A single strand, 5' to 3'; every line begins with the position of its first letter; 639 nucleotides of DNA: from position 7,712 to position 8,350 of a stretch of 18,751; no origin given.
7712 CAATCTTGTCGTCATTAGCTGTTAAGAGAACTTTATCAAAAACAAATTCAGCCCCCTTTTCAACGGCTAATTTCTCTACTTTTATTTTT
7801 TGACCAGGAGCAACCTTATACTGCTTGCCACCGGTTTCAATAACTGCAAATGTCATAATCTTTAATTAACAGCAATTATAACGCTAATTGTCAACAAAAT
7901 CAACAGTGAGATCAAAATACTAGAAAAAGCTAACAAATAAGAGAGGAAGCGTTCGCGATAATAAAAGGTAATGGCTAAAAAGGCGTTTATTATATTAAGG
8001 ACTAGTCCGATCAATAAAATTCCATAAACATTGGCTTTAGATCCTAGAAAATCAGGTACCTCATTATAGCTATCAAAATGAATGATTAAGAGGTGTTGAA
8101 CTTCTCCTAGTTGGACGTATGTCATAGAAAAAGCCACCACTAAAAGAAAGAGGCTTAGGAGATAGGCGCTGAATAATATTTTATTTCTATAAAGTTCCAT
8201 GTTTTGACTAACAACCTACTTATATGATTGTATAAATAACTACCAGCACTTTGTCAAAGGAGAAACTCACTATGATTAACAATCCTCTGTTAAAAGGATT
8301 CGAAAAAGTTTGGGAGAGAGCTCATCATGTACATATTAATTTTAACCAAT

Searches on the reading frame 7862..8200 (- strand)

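Call 76: search_protein_families(library=pfam, proteins=[window:7862-8200:-], max_evalue=1)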
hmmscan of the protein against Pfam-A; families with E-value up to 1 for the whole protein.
window:7862-8200:- (112 aa): 1 family
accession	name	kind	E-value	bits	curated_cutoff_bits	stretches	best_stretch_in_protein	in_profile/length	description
PF04123.18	DUF373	-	0.8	9.5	28.3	0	3-107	214-315/335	Domain of unknown function (DUF373)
